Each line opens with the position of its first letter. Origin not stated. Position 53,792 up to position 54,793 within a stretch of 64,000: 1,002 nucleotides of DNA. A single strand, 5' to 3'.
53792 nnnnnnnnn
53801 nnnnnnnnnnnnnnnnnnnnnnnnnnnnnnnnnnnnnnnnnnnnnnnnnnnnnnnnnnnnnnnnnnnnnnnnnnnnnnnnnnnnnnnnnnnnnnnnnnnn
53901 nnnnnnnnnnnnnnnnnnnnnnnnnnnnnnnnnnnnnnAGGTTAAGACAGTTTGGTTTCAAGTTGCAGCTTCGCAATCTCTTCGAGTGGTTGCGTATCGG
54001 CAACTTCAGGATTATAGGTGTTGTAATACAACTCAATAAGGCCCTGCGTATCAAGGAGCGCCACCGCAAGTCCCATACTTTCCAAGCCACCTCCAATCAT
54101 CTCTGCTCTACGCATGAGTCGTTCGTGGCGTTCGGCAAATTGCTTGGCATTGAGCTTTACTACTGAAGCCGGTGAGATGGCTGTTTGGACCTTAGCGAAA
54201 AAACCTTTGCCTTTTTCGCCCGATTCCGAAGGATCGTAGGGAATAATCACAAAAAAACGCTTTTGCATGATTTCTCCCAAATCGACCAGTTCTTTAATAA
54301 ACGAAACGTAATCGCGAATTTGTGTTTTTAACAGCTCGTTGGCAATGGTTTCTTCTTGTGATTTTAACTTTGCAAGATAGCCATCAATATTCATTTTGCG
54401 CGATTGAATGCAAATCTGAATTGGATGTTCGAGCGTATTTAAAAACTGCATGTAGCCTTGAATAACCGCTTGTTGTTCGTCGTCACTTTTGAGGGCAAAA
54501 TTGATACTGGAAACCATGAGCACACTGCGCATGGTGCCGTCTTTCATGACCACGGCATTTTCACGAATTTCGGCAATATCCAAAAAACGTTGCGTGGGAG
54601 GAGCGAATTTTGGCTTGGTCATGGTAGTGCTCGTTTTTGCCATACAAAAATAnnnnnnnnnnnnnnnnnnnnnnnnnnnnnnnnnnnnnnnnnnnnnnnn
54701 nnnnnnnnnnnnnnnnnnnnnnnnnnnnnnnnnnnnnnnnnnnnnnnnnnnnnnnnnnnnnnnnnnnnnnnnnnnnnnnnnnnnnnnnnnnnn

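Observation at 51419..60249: T4SS-like cluster with VirB4 split into two ORFs three nucleotides apart, plus comF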

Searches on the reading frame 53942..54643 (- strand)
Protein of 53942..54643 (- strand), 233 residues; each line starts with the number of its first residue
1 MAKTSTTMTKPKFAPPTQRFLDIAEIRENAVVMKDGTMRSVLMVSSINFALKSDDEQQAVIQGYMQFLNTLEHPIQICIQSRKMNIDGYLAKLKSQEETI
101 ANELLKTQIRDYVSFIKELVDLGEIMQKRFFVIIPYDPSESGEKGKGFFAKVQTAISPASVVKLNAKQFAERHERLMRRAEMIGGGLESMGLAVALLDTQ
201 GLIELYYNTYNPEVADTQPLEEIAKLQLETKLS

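Call 5: search_protein_families(library=pfam, proteins=[window:53942-54643:-], max_evalue=0.1)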
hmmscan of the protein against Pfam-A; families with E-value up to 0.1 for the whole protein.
window:53942-54643:- (233 aa): 0 families

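Call 6: search_protein_families(library=ncbifam, proteins=[window:53942-54643:-], max_evalue=0.1)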
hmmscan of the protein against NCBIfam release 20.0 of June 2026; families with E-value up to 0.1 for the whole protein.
window:53942-54643:- (233 aa): 5 families
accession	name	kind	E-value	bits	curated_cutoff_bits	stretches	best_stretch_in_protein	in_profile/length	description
NF045975.1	VirB4_plasma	equivalog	2.3e-09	35.5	590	1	17-134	104-233/894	Mbov_0397 family ICE element conjugal transfer ATPase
NF041427.1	TrsD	subfamily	1.1e-06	28.6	200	1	27-134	25-142/201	TrsD/TraD family conjugative transfer protein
NF045971.1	conju_CD1110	equivalog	4.8e-05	21.8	325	1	18-119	2-103/752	VirB4-like conjugal transfer ATPase, CD1110 family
NF042935.1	SCO6880_fam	subfamily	0.082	11.8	60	0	163-217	238-293/477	SCO6880 family protein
NF006320.0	PRK08533.1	equivalog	0.086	12.4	215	0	39-120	118-196/230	flagellar accessory protein FlaH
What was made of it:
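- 53942..54643 (-): TrsD/TraC-like protein equal to the detached first N-terminal subdomain of VirB4 (233 aa; public gene calls use ATG 54622, giving 226 aa). NCBIfam hits to the N-terminal parts of VirB4 profiles and to TrsD (call 6).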

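Call 7: find_homologous_proteins(query=window:53942-54643:-, max_evalue=0.001)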
Query window:53942-54643:- (233 aa): 2750 proteins with E <= 0.001 among 3110 candidates; the best 120 are listed.
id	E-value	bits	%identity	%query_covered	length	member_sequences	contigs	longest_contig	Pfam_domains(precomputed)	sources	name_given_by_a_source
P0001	1.1e-140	484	100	97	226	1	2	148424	PF26593.2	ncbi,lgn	-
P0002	5.1e-118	410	81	100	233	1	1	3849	PF26593.2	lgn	-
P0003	2.8e-116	405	78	100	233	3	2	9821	PF26593.2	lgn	-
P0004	7.2e-116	403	79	100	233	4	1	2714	PF26593.2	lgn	-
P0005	1.2e-115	403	78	100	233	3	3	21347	PF26593.2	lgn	-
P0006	6.9e-115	400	78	100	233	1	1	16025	PF26593.2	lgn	-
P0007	9.4e-115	400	78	98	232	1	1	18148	PF26593.2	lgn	-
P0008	1.4e-114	399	78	100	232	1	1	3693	PF26593.2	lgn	-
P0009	4.6e-114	397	78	100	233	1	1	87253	PF26593.2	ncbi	-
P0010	2.2e-113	395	77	100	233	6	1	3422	PF26593.2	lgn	-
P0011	2.6e-113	395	78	97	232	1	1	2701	PF26593.2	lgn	-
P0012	5.0e-113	394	75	100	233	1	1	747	PF26593.2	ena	-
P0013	5.7e-113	394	77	100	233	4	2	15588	PF26593.2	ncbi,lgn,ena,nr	ncbi:hypothetical protein EBT31_12500 [bacterium]|nr:hypothetical protein [bacterium] NBX49211.1 hyp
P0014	7.4e-113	393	78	100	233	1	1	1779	PF26593.2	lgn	-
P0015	3.0e-112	391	76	100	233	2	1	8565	PF26593.2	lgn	-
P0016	1.7e-109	382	76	100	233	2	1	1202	PF26593.2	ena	-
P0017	1.2e-107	376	76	97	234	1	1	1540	PF26593.2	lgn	-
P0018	5.3e-105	368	74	97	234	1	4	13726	PF26593.2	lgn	-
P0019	2.7e-104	365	72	97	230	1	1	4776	PF26593.2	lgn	-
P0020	1.7e-102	360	72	97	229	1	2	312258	PF26593.2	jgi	jgi:hypothetical protein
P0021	2.1e-102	359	72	100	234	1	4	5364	PF26593.2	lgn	-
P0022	4.0e-102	358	70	99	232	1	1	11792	PF26593.2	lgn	-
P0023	4.4e-102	358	71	98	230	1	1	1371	PF26593.2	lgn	-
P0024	1.7e-101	356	72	97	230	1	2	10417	PF26593.2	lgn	-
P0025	2.1e-101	356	71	99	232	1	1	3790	PF26593.2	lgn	-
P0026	2.3e-101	356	69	100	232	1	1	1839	PF26593.2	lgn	-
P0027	5.2e-101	355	69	97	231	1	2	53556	PF26593.2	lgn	-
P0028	6.8e-101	354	70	100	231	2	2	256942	PF26593.2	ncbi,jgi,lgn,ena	ncbi:MAG: hypothetical protein WC802_02160 [Patescibacteria group bacterium]|jgi:hypothetical protei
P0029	8.0e-101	354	72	96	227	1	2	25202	PF26593.2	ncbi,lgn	-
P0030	9.3e-101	354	71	96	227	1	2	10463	PF26593.2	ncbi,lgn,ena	-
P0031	1.1e-100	354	69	99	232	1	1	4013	PF26593.2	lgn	-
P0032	1.8e-100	353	79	86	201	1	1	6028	PF26593.2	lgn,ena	-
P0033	1.9e-100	353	71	100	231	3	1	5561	PF26593.2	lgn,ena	-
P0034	2.3e-100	353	67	100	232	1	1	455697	PF26593.2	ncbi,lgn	ncbi:MAG: TraC family protein [Patescibacteria group bacterium]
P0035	2.7e-100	352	70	100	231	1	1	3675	PF26593.2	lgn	-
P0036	3.3e-100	352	70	98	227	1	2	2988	PF26593.2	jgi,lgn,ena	-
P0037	3.3e-100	352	70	98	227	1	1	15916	PF26593.2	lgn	-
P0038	5.4e-100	351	72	96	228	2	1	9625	PF26593.2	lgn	-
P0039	5.8e-100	351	69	98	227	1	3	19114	PF26593.2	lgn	-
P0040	6.9e-100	351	70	98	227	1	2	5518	PF26593.2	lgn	-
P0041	8.7e-100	351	69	98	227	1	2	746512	PF26593.2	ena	-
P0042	1.0e-99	351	72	95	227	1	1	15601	PF26593.2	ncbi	-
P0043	1.2e-99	350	70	97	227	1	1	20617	PF26593.2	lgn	-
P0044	1.3e-99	350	69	100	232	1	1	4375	PF26593.2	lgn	-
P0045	1.5e-99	350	71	96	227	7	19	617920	PF26593.2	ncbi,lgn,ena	-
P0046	2.0e-99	350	70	95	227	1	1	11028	PF26593.2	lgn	-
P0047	2.1e-99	350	71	96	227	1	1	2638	PF26593.2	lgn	-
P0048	2.7e-99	349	70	98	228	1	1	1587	PF26593.2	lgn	-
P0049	2.9e-99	349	65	98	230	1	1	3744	PF26593.2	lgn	-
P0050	3.2e-99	349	72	100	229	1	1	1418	PF26593.2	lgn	-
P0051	4.1e-99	349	72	93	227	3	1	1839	PF26593.2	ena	-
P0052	5.3e-99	348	68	100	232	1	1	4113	PF26593.2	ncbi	-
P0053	6.6e-99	348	70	95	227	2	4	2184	PF26593.2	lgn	-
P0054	7.4e-99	348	68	100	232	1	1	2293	PF26593.2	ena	-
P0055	8.0e-99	348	70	96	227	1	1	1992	PF26593.2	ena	-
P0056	8.3e-99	348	68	100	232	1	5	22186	PF26593.2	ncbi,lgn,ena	-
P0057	1.1e-98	347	70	96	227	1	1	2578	PF26593.2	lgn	-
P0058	1.2e-98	347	69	98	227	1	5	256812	PF26593.2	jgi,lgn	jgi:hypothetical protein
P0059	1.2e-98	347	67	100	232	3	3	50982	PF26593.2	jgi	jgi:hypothetical protein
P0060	1.4e-98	347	70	96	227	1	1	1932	PF26593.2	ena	-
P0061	1.6e-98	347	70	96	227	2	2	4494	PF26593.2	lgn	-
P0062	1.8e-98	346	68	98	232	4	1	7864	PF26593.2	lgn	-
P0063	1.9e-98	346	68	100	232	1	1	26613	PF26593.2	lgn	-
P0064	2.6e-98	346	70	96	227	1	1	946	PF26593.2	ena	-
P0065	2.7e-98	346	70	96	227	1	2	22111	PF26593.2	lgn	-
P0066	2.8e-98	346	70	96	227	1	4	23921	PF26593.2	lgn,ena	-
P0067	3.1e-98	346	69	100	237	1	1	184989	PF26593.2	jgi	jgi:hypothetical protein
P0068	4.3e-98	345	68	97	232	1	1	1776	PF26593.2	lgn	-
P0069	4.5e-98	345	66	100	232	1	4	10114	PF26593.2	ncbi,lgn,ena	ncbi:MAG: hypothetical protein AAB776_03160 [Patescibacteria group bacterium]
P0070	4.8e-98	345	70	99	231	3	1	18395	PF26593.2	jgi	jgi:hypothetical protein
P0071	5.2e-98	345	71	96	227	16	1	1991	PF26593.2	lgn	-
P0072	5.6e-98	345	71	96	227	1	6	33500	PF26593.2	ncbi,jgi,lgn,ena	-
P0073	8.4e-98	344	70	96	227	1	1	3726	PF26593.2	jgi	-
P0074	9.5e-98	344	67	100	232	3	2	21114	PF26593.2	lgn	-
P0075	9.9e-98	344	68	97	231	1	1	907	PF26593.2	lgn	-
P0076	9.9e-98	344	70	96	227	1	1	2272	PF26593.2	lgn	-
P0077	1.0e-97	344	70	96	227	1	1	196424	PF26593.2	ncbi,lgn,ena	-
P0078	1.0e-97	344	66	100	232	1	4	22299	PF26593.2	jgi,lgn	-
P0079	1.4e-97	344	68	100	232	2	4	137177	PF26593.2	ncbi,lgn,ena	-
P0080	1.4e-97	344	70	94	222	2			PF26593.2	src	-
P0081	1.5e-97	343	70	97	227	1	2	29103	PF26593.2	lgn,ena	-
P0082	1.5e-97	343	66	100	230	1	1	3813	PF26593.2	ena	-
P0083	2.4e-97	343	69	96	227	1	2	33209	PF26593.2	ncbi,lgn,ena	-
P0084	3.0e-97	342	66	100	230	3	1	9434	PF26593.2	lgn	-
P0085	3.3e-97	342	67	100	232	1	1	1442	PF26593.2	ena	-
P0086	3.3e-97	342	71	95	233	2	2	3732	PF26593.2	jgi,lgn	jgi:hypothetical protein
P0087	3.6e-97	342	69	98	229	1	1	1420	PF26593.2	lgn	-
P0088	3.7e-97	342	69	98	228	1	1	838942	PF26593.2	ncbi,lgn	-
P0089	3.9e-97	342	68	98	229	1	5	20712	PF26593.2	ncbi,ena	-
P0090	4.2e-97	342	68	100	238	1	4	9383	PF26593.2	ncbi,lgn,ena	-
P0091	4.4e-97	342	66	100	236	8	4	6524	PF26593.2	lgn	-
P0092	4.8e-97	342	69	96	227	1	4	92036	PF26593.2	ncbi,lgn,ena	ncbi:MAG: hypothetical protein AAB473_04830 [Patescibacteria group bacterium]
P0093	5.0e-97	342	70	96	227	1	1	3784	PF26593.2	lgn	-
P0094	5.3e-97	342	66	99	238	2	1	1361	PF26593.2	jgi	-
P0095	5.8e-97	342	68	96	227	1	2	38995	PF26593.2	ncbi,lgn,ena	-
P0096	7.5e-97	341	69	98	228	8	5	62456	PF26593.2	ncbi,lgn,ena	ncbi:MAG: TraC family protein [Patescibacteria group bacterium]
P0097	8.2e-97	341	69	99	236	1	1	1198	PF26593.2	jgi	jgi:hypothetical protein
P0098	8.7e-97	341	71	93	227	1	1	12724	PF26593.2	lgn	-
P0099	9.8e-97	341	68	98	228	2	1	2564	PF26593.2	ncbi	-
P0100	1.1e-96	341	69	98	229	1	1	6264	PF26593.2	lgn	-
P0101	1.1e-96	341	68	97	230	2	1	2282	PF26593.2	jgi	jgi:hypothetical protein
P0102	1.2e-96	340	69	100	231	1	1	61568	PF26593.2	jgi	-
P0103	1.4e-96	340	66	100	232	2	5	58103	PF26593.2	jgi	jgi:hypothetical protein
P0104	1.5e-96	340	69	97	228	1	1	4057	PF26593.2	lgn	-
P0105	2.2e-96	340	70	93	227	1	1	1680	PF26593.2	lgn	-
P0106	2.6e-96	339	70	96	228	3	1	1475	PF26593.2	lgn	-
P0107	2.6e-96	339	68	97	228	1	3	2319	PF26593.2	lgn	-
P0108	3.5e-96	339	67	98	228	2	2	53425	PF26593.2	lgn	-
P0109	4.5e-96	339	68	96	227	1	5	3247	PF26593.2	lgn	-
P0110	6.4e-96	338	68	96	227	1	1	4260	PF26593.2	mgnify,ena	mgnify:FL=1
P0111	6.6e-96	338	68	98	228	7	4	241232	PF26593.2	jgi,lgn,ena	-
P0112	9.2e-96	338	67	100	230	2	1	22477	PF26593.2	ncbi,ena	-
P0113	1.4e-95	337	67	96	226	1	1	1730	PF26593.2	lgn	-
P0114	1.5e-95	337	68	95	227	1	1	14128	PF26593.2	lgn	-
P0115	1.9e-95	337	67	100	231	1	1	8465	PF26593.2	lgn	-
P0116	2.0e-95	337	67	96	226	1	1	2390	PF26593.2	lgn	-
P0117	2.1e-95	336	66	100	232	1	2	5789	PF26593.2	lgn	-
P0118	2.1e-95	336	67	100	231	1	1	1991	PF26593.2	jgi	jgi:hypothetical protein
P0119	2.4e-95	336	65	100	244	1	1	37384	PF26593.2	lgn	-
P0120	3.1e-95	336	66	100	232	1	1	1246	PF26593.2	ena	-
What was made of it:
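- There are 2750 homologs, and the best 120 are all 201-244 aa and 65-81% identical (call 7).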

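Call 8: search_solved_structures(query=window:53942-54643:-, max_evalue=10, show_alignments=2)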
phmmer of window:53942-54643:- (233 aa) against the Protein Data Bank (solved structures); distinct sequences matched with E-value up to 10: 0.

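Call 11: find_related_loci(query=A1, collection=genome_contigs, flank=8000)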
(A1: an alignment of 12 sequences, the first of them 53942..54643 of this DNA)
Query A1 (233 aa) in genome_contigs; peptide patterns used: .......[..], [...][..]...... (x = any residue, [..] = any of these).
226 stretches matched a pattern; 112 encode a relative of the query (tblastn E <= 1e-3); the best 80 are kept; 80 distinct loci.
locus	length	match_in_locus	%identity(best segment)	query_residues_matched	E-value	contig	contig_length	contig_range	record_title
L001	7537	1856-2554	77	1-233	5e-126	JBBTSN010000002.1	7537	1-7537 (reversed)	MAG: Patescibacteria group bacterium isolate H41-bin180_1 H41_bin180_1_000000000002, whole genome shotgun sequence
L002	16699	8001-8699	78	1-233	1e-124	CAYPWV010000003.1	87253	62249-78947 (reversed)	MAG TPA_asm: uncultured Gammaproteobacteria bacterium isolate SRP342105_co1_259 genome assembly, contig: NODE_324_length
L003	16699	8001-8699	76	1-233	1e-123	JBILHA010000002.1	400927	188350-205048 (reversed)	MAG: Candidatus Kapaibacterium sp. isolate ME2016-10-14_3300044974_group7_bin65 Rohwer_bin1516_scaffold_1_c2, whole geno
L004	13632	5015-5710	69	1-232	1e-111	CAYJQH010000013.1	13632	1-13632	MAG TPA_asm: uncultured Gammaproteobacteria bacterium isolate ERP125453_co1_14 genome assembly, contig: NODE_4855_length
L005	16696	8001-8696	67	1-232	3e-111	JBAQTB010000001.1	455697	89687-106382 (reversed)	MAG: Patescibacteria group bacterium isolate MFD03292_ilm_asm_bin19 k127_12807, whole genome shotgun sequence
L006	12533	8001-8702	70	1-232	4e-111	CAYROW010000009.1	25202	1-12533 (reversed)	MAG TPA_asm: uncultured Gammaproteobacteria bacterium isolate SRP192515_co2_1 genome assembly, contig: NODE_1495_length_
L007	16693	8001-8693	70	1-232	6e-111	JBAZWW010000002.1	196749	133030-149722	MAG: Patescibacteria group bacterium isolate SO_2017_GW1_41 NODE_537_length_196749_cov_1.715841_OW334_2017, whole genome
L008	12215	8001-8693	71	1-232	7e-111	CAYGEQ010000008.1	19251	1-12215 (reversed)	MAG TPA_asm: uncultured Gammaproteobacteria bacterium isolate ERP113451_co1_208 genome assembly, contig: NODE_3311_lengt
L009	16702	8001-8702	69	1-232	4e-109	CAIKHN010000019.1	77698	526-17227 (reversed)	Candidatus Uhrbacteria bacterium isolate LJ-3-15m_bin-0684 genome assembly, contig: bin-0684:19/40, whole genome shotgun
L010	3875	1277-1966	67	1-230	5e-110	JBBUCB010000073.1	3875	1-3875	MAG: Patescibacteria group bacterium isolate H41-bin178_1 H41_bin178_1_000000000073, whole genome shotgun sequence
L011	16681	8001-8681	68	2-229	3e-108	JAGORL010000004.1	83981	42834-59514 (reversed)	Patescibacteria group bacterium isolate Gw_Eff_bin_264 Gw_Eff_364_length_83981_cov_9.644764, whole genome shotgun sequen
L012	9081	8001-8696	68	1-232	7e-108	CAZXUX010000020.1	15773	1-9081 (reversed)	MAG TPA_asm: uncultured Gammaproteobacteria bacterium isolate SRP342105_co1_333 genome assembly, contig: NODE_5008_lengt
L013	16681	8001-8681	68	4-232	2e-107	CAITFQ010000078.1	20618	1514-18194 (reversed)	Candidatus Uhrbacteria bacterium isolate Umea1p2_bin-0579 genome assembly, contig: bin-0579:78/84, whole genome shotgun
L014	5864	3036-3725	66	1-232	2e-107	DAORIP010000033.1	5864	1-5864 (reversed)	MAG TPA_asm: bacterium isolate AMR_MDS_5574 NODE_2577_length_5864_cov_4.644689, whole genome shotgun sequence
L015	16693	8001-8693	69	1-232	4e-107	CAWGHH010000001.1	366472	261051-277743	MAG: Candidatus Uhrbacteria bacterium isolate MFD02832.bin.1.179 genome assembly, contig: contig_12219, whole genome sho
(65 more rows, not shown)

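Call 39: predict_structure(alignment_id=A2)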
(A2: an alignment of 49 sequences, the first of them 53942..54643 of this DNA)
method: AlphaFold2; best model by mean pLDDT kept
length: 233 residues; sequences in the alignment: 49
mean_pLDDT: 69.1   pTM: 0.59
mean pLDDT of the five models: 69.1, 60.6, 60.4, 59.5, 56.6
residues with pLDDT >= 90: 26; 70-90: 118; 50-70: 30; < 50: 59
segments of 3 or more residues with pLDDT < 50: 1-20, 142-147, 151-161, 214-233
pLDDT, mean of each block of 10 residues (from residue 1): 34 38 81 85 72 70 75 71 76 88 92 87 73 80 48 46 73 91 87 86 74 43 33 28
secondary structure, 60 per line:
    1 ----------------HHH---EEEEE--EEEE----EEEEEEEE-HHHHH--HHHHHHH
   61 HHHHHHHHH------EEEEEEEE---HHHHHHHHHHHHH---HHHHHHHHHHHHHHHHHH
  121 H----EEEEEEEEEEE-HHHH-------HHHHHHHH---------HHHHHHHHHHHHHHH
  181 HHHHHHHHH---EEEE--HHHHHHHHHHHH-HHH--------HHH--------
elements in order: E23-27 E30-33 E38-45 H47-51 H54-69 E76-83 H87-99 H103-121 E126-136 H138-141 H149-156 H166-189 E193-196 H199-210

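Call 43: fold_search(model_id=the predicted structure, library=pdb)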
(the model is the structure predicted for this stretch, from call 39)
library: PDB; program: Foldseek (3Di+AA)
matches with E <= 10: 210; with E <= 0.001: 0
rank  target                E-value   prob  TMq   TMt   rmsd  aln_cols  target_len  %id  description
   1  8rtb_A                9.1e-03  0.97  0.37  0.14   8.4       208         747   13  Extended inner membrane complex (IMC) protomer structure (TrwM/VirB3-TrwK/VirB4-TrwI/VirB6-TrwG/VirB8-TrwE/VirB10) fro (released 2024-06-19)
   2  8rtd_O                9.1e-03  0.97  0.37  0.13   8.4       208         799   13  Stalk-Arches-IMC structure from the fully-assembled R388 type IV secretion system determined by cryo-EM. (released 2024-06-19)
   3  8rtd_T                9.1e-03  0.97  0.37  0.13   8.4       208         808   13  Stalk-Arches-IMC structure from the fully-assembled R388 type IV secretion system determined by cryo-EM. (released 2024-06-19)
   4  7o41_B                1.2e-02  0.96  0.33  0.13   8.7       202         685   12  Hexameric composite model of the Inner Membrane Complex (IMC) with the Arches from the fully-assembled R388 type IV se (released 2022-06-22)
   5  8rtd_h                3.5e-02  0.85  0.34  0.20   7.8       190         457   11  Stalk-Arches-IMC structure from the fully-assembled R388 type IV secretion system determined by cryo-EM. (released 2024-06-19)
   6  7o42_E                3.9e-02  0.87  0.32  0.11   8.6       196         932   11  TrwK/VirB4unbound trimer of dimers complex (with Hcp1) from the R388 type IV secretion system determined by cryo-EM. (released 2022-06-22)
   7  8rtd_V                4.2e-02  0.87  0.34  0.13   8.1       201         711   12  Stalk-Arches-IMC structure from the fully-assembled R388 type IV secretion system determined by cryo-EM. (released 2024-06-19)
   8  7o43_B                4.7e-02  0.90  0.34  0.12   8.8       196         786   12  TrwK/VirB4unbound dimer complex from R388 type IV secretion system determined by cryo-EM. (released 2022-06-22)
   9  8rtb_B                4.7e-02  0.85  0.34  0.14   8.4       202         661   12  Extended inner membrane complex (IMC) protomer structure (TrwM/VirB3-TrwK/VirB4-TrwI/VirB6-TrwG/VirB8-TrwE/VirB10) fro (released 2024-06-19)
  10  8rtd_P                4.7e-02  0.84  0.34  0.13   8.4       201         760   12  Stalk-Arches-IMC structure from the fully-assembled R388 type IV secretion system determined by cryo-EM. (released 2024-06-19)
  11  7o42_A                8.1e-02  0.63  0.33  0.11   7.8       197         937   11  TrwK/VirB4unbound trimer of dimers complex (with Hcp1) from the R388 type IV secretion system determined by cryo-EM. (released 2022-06-22)
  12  7o43_A                1.9e-01  0.33  0.25  0.09   9.6       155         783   11  TrwK/VirB4unbound dimer complex from R388 type IV secretion system determined by cryo-EM. (released 2022-06-22)
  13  7mcj_B                5.7e-01  0.20  0.19  0.17  12.6       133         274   11  Crystal Structure of S-adenosylmethionine-dependent methyltransferase UmaA from Mycobacterium tuberculosis in complex  (released 2022-04-13)
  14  7o41_A                6.4e-01  0.38  0.36  0.14   9.0       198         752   14  Hexameric composite model of the Inner Membrane Complex (IMC) with the Arches from the fully-assembled R388 type IV se (released 2022-06-22)
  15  7ebx                  7.7e-01  0.16  0.18  0.16   8.3        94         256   13  Crystal structure of juvenile hormone acid methyltransferase JHAMT in complex with S-adenosyl-L-homocysteine. (released 2021-09-29)
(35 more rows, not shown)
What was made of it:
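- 53942..54643 (-): Foldseek top 12 PDB hits are all R388 TrwK/VirB4 (call 43).
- Foldseek top 12 PDB hits of the small-ORF model are all R388 TrwK/VirB4 (call 43).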

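Call 45: search_protein_representatives(protein=window:53942-54643:-)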
Query: 233 residues. Proteins with E-value up to 0.001 (for the whole library): 2475; up to 1e-10: 1000; up to 1e-30: 223. The best 150 are listed.
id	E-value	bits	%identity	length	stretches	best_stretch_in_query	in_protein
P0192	4.0e-68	245.7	51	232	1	6-229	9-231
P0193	4.3e-68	245.6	77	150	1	9-150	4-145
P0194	1.6e-61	224.1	59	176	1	6-179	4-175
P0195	1.6e-58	214.4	78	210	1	9-136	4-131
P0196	1.2e-53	198.4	48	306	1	7-227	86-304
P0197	1.9e-52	194.5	44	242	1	7-225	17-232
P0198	8.7e-51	189.1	43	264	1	12-230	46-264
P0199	8.9e-50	185.8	59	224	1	2-159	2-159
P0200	1.2e-48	182.0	41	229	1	6-221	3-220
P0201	1.7e-48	181.6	46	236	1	8-226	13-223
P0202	1.4e-47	178.6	44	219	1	14-229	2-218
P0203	1.7e-47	178.3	42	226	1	16-227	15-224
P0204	3.2e-47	177.4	43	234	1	12-228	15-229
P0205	3.2e-47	177.4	44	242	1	4-229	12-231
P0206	1.0e-46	175.8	55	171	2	8-127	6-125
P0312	1.2e-36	142.9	39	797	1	11-216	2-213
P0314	1.4e-36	142.7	37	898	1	12-225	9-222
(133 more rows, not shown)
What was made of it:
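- There are 2475 clusters at 50% identity, mostly 200-260 aa (call 45).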
